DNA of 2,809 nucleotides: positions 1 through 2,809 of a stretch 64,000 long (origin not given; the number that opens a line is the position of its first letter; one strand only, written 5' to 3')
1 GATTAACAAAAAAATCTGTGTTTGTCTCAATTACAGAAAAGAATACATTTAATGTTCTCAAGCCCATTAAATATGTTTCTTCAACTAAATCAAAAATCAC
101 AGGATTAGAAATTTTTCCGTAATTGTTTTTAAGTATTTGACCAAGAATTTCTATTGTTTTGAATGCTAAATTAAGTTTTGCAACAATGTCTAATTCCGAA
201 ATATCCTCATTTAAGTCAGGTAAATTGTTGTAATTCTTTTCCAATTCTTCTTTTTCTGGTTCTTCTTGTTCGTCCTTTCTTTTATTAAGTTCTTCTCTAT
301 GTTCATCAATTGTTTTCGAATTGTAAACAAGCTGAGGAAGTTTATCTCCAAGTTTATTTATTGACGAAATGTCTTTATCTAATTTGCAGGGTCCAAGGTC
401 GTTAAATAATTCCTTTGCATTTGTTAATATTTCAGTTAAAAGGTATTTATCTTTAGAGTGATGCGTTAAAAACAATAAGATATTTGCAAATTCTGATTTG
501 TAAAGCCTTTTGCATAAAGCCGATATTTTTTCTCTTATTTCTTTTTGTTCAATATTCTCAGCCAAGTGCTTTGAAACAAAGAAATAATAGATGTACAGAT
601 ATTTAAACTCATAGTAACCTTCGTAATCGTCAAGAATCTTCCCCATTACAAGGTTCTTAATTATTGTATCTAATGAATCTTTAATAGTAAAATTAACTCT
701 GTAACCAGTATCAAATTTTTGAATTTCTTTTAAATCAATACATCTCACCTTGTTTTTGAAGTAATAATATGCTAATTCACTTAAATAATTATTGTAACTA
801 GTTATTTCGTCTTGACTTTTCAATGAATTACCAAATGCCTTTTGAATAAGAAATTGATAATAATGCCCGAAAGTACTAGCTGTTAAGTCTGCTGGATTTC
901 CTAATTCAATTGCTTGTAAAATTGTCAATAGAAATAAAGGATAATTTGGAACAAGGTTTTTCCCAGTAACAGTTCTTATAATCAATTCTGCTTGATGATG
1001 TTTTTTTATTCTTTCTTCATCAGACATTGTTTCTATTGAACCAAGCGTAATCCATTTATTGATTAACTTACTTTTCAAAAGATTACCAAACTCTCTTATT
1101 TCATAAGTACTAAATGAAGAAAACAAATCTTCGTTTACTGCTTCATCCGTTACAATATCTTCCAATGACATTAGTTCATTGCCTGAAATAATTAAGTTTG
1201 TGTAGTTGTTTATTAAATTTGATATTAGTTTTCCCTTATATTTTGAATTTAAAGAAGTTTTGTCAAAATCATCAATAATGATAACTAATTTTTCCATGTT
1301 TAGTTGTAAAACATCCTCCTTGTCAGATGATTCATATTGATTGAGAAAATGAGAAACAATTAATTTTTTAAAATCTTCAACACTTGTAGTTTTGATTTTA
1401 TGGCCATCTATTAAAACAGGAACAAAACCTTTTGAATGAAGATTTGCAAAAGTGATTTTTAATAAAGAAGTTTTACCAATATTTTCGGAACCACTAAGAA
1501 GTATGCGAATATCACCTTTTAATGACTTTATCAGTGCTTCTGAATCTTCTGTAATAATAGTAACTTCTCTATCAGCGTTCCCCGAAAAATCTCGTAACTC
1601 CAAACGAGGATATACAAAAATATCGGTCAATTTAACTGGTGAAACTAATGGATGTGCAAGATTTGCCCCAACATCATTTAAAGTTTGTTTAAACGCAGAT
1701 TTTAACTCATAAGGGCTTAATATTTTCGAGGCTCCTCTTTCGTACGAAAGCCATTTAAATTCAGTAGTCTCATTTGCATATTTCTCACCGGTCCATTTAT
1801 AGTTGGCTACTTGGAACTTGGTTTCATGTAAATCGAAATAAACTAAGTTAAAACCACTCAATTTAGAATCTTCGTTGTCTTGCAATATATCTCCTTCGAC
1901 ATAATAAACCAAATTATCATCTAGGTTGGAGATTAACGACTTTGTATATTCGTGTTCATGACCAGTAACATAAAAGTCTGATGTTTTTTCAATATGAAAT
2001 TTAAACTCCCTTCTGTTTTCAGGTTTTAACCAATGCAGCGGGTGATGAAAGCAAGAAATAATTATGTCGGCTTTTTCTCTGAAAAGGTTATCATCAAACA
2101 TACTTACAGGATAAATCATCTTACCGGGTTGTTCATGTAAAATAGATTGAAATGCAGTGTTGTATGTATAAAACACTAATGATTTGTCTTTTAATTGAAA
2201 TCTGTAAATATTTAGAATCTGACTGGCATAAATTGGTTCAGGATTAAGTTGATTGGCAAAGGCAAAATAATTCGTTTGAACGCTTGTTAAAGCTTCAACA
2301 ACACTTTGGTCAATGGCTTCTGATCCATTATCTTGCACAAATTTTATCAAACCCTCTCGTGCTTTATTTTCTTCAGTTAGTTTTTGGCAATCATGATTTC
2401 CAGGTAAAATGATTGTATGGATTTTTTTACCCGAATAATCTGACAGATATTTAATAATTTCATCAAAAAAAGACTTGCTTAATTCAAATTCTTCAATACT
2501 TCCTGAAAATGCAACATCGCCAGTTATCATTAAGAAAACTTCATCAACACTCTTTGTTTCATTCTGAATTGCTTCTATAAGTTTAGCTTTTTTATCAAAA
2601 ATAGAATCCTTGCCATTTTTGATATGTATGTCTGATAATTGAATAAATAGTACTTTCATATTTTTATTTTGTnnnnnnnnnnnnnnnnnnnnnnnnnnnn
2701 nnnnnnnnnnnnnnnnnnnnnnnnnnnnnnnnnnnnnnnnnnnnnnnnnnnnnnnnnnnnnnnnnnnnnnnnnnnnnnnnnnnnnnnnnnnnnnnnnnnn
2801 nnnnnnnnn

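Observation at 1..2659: Unlisted >886-aa metallophosphoesterase / P-loop NTPase fusion, 13 nt downstream of hsdS: candidate R-M-linked defence effector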

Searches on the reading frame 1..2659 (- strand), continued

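Call 46: search_dna_similar(query=P0001, collection=plasmids, mode=protein, max_rows=15)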
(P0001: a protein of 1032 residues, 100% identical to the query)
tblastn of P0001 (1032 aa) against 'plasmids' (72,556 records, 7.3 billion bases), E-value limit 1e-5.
Records with a match: 34; places in all: 34; records where one place covers at least 80% of the query: 5.
Best place of each record, by identity: <60% 34.
By first word of the organism name: Bacillus 6; Klebsiella 4; Aeromonas 4; Clostridium 3; Vibrio 3; Rhizobium 3; Pantoea 2; Agrobacterium 2; Paenisporosarcina 1; Jeotgalibaca 1; and 5 more.
By predicted mobility (MOB-suite, as given by PLSDB): conjugative 14; non-mobilizable 12; mobilizable 8.
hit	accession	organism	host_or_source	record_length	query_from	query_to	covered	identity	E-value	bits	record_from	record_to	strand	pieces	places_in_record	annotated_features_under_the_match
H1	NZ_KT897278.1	Clostridium botulinum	-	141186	1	1016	98%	32.9%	4e-149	499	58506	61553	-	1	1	metallophosphoesterase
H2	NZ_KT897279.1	Clostridium botulinum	-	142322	1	1016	98%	32.9%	4e-149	499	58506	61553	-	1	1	metallophosphoesterase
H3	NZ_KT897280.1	Clostridium botulinum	-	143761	1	1016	98%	32.8%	2e-148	498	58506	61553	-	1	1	metallophosphoesterase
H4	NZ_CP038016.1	Paenisporosarcina antarctica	Antarctica: Sea off King George Island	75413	1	1032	100%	31.1%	2e-156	521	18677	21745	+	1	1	metallophosphoesterase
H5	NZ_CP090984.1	Jeotgalibaca sp. MA1X17-3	Cultured bacteria,Antarctica sediment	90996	1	992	96%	26.3%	4e-65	276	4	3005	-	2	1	metallophosphoesterase family protein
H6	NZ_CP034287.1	Vibrio parahaemolyticus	Penaeus vannamei,AHPND infected ...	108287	319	1022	68%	29.4%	2e-72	271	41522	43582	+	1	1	toll/interleukin-1 receptor domain-containing protein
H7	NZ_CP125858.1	Vibrio parahaemolyticus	Sea water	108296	319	1022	68%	29.4%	2e-72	271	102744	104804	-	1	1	toll/interleukin-1 receptor domain-containing protein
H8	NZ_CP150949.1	Vibrio parahaemolyticus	-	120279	319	1022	68%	29.4%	3e-72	271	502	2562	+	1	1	toll/interleukin-1 receptor domain-containing protein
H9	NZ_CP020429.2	Streptococcus sp. FDAARGOS_192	Homo sapiens,peripheral blood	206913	287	1009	70%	27.2%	2e-38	164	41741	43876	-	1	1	TIR domain-containing protein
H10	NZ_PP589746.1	Lactococcus sp.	Bacterial culture,Dairy environment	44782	344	1018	65%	26.2%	2e-28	131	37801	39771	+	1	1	toll/interleukin-1 receptor domain-containing protein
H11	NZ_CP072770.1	Bacillus cereus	mixed culture,Bee Honey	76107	6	637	61%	22.2%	8e-12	77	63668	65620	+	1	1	metallophosphoesterase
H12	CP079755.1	Klebsiella grimontii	cell culture,urine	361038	6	637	61%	22.2%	8e-12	77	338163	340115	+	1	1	metallophosphoesterase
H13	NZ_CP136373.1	Bacillus mycoides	whole organism,soil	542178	63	649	57%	22.3%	3e-7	63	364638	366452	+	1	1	metallophosphoesterase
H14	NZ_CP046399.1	Bacillus sp. A260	single cell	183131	6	585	56%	22.5%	1e-11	77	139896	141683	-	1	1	metallophosphoesterase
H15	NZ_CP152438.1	Bacillus sp. BR3(2024)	-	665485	6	585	56%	22.1%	6e-12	78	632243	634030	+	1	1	metallophosphoesterase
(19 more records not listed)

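Call 47: search_dna_similar(query=P0001, collection=phages, mode=protein, max_rows=10)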
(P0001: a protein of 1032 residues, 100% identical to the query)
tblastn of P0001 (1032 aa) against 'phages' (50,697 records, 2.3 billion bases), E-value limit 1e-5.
No match.
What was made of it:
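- Tried and rejected: No match (call 47).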

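Call 48: get_annotated_region(hit=H6, flank=6000)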
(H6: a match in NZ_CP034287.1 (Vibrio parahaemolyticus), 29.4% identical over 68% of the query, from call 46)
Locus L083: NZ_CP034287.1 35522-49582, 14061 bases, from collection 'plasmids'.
description: Vibrio parahaemolyticus strain 20140624012-1 plasmid pVPHB2014-1, complete sequence
organism: Vibrio parahaemolyticus (NCBI taxid 670)
taxonomy: Bacteria; Pseudomonadota; Gammaproteobacteria; Vibrionales; Vibrionaceae; Vibrio; Vibrio parahaemolyticus
host: -; source: Penaeus vannamei,AHPND infected Litopenaeus vannamei; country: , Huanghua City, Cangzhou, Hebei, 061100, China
typing (MOB-suite, as given by PLSDB): mobilizable; replicon rep_cluster_557; relaxase MOBC
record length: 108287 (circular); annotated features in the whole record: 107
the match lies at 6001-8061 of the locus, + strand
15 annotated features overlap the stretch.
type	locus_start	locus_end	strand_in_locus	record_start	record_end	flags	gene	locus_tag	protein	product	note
CDS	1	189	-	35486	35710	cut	-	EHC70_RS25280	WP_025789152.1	hypothetical protein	-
CDS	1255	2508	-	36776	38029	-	-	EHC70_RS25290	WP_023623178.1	DUF6602 domain-containing protein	-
CDS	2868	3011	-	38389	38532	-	-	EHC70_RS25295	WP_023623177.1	hypothetical protein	-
CDS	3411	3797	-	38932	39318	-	-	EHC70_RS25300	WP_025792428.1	hypothetical protein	-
CDS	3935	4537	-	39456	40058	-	-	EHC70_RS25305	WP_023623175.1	recombinase family protein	GO:0006310 - DNA recombination [Evidence IEA]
CDS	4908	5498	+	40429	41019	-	-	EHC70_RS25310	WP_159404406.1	hypothetical protein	-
CDS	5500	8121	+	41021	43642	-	-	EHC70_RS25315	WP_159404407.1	toll/interleukin-1 receptor domain-containing protein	GO:0007165 - signal transduction [Evidence IEA]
CDS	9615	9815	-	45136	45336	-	-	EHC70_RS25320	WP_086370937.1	hypothetical protein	-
CDS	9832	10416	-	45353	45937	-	-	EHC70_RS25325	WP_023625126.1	DUF2913 family protein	-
CDS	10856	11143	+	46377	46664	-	-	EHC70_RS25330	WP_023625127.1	hypothetical protein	-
CDS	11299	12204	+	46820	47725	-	-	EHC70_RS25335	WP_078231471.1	zincin-like metallopeptidase domain-containing protein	-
CDS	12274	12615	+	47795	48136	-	-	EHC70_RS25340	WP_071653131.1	hypothetical protein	-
CDS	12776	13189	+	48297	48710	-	-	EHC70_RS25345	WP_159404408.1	antirestriction protein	-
CDS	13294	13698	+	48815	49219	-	-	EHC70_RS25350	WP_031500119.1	hypothetical protein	-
CDS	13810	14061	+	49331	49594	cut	-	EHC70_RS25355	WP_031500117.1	hypothetical protein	-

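Call 49: get_annotated_region(hit=H4, flank=6000)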
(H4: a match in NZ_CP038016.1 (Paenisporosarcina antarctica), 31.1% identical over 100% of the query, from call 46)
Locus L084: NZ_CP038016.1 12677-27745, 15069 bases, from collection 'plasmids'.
description: Paenisporosarcina antarctica strain CGMCC 1.6503 plasmid unnamed, complete sequence
organism: Paenisporosarcina antarctica (NCBI taxid 417367)
taxonomy: Bacteria; Bacillota; Bacilli; Bacillales; Planococcaceae; Paenisporosarcina; Paenisporosarcina antarctica
host: -; source: Antarctica: Sea off King George Island; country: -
typing (MOB-suite, as given by PLSDB): non-mobilizable
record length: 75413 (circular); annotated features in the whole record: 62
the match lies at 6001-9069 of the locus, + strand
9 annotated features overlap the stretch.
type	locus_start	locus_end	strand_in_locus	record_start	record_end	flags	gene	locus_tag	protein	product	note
CDS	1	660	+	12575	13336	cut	-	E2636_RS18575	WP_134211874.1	N-6 DNA methylase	GO:0006306 - DNA methylation [Evidence IEA]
CDS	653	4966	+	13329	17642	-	-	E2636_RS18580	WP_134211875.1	Eco57I restriction-modification methylase domain-containing protein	GO:0006304 - DNA modification [Evidence IEA]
CDS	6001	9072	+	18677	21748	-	-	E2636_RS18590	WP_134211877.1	metallophosphoesterase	-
CDS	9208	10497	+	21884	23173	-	-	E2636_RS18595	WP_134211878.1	hypothetical protein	-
CDS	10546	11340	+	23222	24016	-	-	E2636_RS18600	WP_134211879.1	hypothetical protein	-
CDS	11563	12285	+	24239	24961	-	-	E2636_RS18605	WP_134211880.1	hypothetical protein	-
CDS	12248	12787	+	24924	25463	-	-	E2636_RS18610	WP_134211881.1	Pycsar system effector family protein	-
CDS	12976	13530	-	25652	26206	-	-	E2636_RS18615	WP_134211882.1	recombinase family protein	GO:0006310 - DNA recombination [Evidence IEA]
CDS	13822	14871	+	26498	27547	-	-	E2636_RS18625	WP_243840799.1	DNA/RNA non-specific endonuclease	-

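Call 50: search_protein_families(library=pfam, proteins=[L083:5500-8121:+, L083:4908-5498:+], max_evalue=0.01)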
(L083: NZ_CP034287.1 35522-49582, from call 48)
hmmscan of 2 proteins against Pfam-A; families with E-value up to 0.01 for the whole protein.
L083:5500-8121:+ (873 aa): 4 families
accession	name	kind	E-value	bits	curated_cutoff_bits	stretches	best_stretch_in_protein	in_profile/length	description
PF13676.11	TIR_2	-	2.2e-12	48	28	1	7-108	2-96/122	TIR domain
PF01582.25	TIR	-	1.1e-06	28.9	21.3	1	3-87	1-85/179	TIR domain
PF24406.1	nSTAND_NTPase4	-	2.3e-06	28.1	27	1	474-528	3-58/58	Novel STAND NTPase 4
PF20720.3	nSTAND3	-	0.0034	17.5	27.2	1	234-308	22-90/155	Novel STAND NTPase 3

L083:4908-5498:+ (196 aa): 0 families

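Call 51: search_protein_families(library=padloc, proteins=[L083:5500-8121:+, P0001, L084:6001-9072:+], max_evalue=0.001)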
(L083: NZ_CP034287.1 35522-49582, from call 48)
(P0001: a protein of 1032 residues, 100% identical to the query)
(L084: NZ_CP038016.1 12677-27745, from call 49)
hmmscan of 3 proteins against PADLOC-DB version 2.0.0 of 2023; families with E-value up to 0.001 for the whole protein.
L083:5500-8121:+ (873 aa): 3 families
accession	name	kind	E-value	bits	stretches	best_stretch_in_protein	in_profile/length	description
PDLC05050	PDC-S60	-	9.4e-97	323.3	1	96-859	115-900/906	-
PDLC00420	ThsB1|ThsB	-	1.2e-20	72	1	6-154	4-152/319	TIR-like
PDLC02012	SAVED5--SAVED_TIR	-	1.8e-05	22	1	5-88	15-95/404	-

P0001 (1032 aa): 2 families
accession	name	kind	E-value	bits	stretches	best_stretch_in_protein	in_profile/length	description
PDLC05050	PDC-S60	-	4.2e-141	470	1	314-1031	188-904/906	-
PDLC05051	PDC-S60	-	1.9e-29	100.5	1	1-946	1-923/1027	-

L084:6001-9072:+ (1023 aa): 2 families
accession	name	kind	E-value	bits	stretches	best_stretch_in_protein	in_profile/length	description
PDLC05050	PDC-S60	-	1e-124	415.8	1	310-1022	190-904/906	-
PDLC05051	PDC-S60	-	2.2e-45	153.2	1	5-836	3-840/1027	-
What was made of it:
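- PADLOC PDC-S60, E 4e-141 (call 51).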

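Call 64: find_related_loci(query=A1, collection=metagenome_contigs, flank=10000)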
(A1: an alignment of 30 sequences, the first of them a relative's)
Query A1 (1032 aa) in metagenome_contigs; peptide patterns used: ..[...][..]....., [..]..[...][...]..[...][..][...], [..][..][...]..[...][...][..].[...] (x = any residue, [..] = any of these).
600 stretches matched a pattern (row limit reached: there are more); 232 encode a relative of the query (tblastn E <= 1e-3); the best 80 are kept; 80 distinct loci.
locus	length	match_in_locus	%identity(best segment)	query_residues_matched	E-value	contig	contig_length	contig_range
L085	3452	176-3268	68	1-1031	0e+0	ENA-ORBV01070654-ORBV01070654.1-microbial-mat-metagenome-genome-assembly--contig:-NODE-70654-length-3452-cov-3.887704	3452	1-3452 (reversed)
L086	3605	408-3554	43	1-1032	0e+0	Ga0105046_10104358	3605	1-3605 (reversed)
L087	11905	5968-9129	37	1-1031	0e+0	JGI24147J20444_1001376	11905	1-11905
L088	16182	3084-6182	39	1-1032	0e+0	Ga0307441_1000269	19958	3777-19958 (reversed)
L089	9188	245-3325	38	3-1031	0e+0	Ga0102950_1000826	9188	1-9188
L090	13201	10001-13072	37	1-1031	0e+0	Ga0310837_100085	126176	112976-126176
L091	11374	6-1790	58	441-1032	0e+0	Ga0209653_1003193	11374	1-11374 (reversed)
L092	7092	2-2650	41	144-1031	0e+0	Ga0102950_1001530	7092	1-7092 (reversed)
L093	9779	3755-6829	36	1-1017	0e+0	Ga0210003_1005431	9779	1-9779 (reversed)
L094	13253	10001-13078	32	1-1032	9e-180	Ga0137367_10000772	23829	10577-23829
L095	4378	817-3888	33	1-1020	2e-177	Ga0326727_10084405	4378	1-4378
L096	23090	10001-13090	31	1-1032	7e-166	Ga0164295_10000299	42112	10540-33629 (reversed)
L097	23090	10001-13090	31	1-1032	7e-166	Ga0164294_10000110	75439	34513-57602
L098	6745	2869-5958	31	1-1032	8e-167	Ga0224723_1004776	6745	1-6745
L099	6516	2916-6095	31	1-1032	1e-164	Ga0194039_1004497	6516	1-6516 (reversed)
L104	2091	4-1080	72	673-1031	1e-169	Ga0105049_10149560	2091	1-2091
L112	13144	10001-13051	30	1-1032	3e-144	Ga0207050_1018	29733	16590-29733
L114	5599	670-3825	29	1-1031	4e-145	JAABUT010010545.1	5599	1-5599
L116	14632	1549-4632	30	1-1032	2e-142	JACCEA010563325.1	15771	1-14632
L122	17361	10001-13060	29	1-1031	3e-139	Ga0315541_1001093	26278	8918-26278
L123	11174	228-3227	29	20-1022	1e-138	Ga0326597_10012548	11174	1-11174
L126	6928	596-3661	29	1-1031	2e-137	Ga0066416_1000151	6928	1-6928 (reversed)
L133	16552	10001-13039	28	1-1032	7e-134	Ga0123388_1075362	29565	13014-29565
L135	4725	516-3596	32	1-1022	4e-135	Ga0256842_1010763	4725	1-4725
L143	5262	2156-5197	28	1-1031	7e-129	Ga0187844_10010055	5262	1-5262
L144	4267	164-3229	28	1-1032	2e-130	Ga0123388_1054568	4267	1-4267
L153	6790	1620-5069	36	1-1031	8e-123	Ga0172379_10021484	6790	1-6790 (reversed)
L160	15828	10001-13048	29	1-1031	3e-116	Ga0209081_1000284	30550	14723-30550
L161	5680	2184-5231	29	1-1031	1e-116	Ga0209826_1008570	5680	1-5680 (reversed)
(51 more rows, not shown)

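Call 69: get_annotated_region(hit=H11, flank=5000)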
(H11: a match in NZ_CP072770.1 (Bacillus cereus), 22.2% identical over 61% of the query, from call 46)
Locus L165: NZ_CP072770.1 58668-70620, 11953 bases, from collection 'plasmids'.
description: Bacillus cereus strain BC07 plasmid pBC07-1, complete sequence
organism: Bacillus cereus (NCBI taxid 1396)
taxonomy: Bacteria; Bacillota; Bacilli; Bacillales; Bacillaceae; Bacillus; Bacillus cereus
host: -; source: mixed culture,Bee Honey; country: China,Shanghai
typing (MOB-suite, as given by PLSDB): non-mobilizable; replicon rep_cluster_459,rep_cluster_920
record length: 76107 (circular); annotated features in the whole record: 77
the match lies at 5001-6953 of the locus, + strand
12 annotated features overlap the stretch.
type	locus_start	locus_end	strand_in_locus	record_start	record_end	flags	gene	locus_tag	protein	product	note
CDS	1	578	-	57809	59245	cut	-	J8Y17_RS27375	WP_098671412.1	IS4-like element IS231E family transposase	GO:0006313 - DNA transposition [Evidence IEA]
CDS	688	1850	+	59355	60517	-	-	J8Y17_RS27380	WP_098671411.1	IS3 family transposase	-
CDS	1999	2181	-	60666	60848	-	-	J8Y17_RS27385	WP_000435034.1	hypothetical protein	-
CDS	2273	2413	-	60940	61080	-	-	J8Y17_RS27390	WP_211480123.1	hypothetical protein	-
CDS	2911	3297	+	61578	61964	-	-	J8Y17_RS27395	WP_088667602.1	hypothetical protein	-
CDS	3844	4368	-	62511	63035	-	-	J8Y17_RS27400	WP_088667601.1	C40 family peptidase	GO:0006508 - proteolysis [Evidence IEA]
CDS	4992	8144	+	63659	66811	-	-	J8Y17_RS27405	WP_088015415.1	metallophosphoesterase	-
CDS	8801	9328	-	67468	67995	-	-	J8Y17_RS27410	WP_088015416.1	M23 family metallopeptidase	GO:0006508 - proteolysis [Evidence IEA]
CDS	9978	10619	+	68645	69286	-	-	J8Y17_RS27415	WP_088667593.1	recombinase family protein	GO:0006310 - DNA recombination [Evidence IEA]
CDS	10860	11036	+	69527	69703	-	-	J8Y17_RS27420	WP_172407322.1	hypothetical protein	-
CDS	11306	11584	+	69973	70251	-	-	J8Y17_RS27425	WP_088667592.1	hypothetical protein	-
CDS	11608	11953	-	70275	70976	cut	-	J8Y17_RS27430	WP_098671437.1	HlyD family efflux transporter periplasmic adaptor subunit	-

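Call 70: search_protein_families(library=ncbifam, proteins=[P0001, L083:5500-8121:+, L165:4992-8144:+, L084:6001-9072:+, L005:10001-13096:+, L030:10001-13063:+], max_evalue=0.001)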
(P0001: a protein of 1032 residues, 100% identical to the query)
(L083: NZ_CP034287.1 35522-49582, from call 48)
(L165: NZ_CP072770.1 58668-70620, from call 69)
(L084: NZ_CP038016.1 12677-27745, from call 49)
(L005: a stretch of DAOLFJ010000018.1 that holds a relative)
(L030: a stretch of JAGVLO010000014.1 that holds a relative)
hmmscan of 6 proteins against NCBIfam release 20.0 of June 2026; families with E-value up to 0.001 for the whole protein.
P0001 (1032 aa): 2 families
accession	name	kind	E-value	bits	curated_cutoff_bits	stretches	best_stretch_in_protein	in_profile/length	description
NF053861.1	DS8_antiphage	equivalog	0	1095.9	790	1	7-1015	1-994/994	anti-phage protein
NF053862.1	DS9_1_antiphage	equivalog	5e-10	38.8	420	1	5-104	196-302/486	anti-phage phosphoesterase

L083:5500-8121:+ (873 aa): 2 families
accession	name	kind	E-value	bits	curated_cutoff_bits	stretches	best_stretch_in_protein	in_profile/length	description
NF053861.1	DS8_antiphage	equivalog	2.1e-167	558.7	790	1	157-847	299-994/994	anti-phage protein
NF058526.1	Thoeris_type3_ThcB4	equivalog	2.5e-06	26.6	220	1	5-78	129-200/375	Thoeris type III anti-phage system protein ThcB4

L165:4992-8144:+ (1050 aa): 2 families
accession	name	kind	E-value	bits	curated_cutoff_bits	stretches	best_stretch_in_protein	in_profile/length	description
NF053861.1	DS8_antiphage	equivalog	7.5e-56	189.5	790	1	5-875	1-842/994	anti-phage protein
NF053862.1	DS9_1_antiphage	equivalog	7.5e-13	48.1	420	1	4-228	197-409/486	anti-phage phosphoesterase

L084:6001-9072:+ (1023 aa): 2 families
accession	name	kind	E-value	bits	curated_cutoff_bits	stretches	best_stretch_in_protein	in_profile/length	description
NF053861.1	DS8_antiphage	equivalog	0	1101.1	790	1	7-1005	1-993/994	anti-phage protein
NF053862.1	DS9_1_antiphage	equivalog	2.4e-10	39.9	420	1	5-100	196-298/486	anti-phage phosphoesterase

L005:10001-13096:+ (1032 aa): 2 families
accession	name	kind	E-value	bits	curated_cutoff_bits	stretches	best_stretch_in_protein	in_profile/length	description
NF053861.1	DS8_antiphage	equivalog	0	1105.2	790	1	7-1015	1-994/994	anti-phage protein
NF053862.1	DS9_1_antiphage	equivalog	1.3e-08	34.1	420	1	4-101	195-299/486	anti-phage phosphoesterase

L030:10001-13063:+ (1021 aa): 2 families
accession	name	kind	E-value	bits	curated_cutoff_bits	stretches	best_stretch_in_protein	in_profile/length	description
NF053861.1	DS8_antiphage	equivalog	0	1026.6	790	1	7-1013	1-994/994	anti-phage protein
NF053862.1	DS9_1_antiphage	equivalog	4.3e-07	29.1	420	1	29-134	226-318/486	anti-phage phosphoesterase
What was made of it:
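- On DS-8 (NCBIfam NF053861 DS8_antiphage, equivalog): Full-length P0001 scores 1095.9 bits over profile 1-994/994 (call 70). The TIR variant (559) and a distant Bacillus variant (190) fail, so the cutoff discriminates (call 70).
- NF053861 DS8_antiphage (equivalog) scores 1095.9 bits over profile 1-994/994, cutoff 790 (call 70). The TIR variant (559 bits) and a distant Bacillus variant (190 bits) fail the cutoff, so the model discriminates (call 70).
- Tried and rejected: It is another single-chain ~1050-aa variant that scores below the DS-8 cutoff (calls 69, 70).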
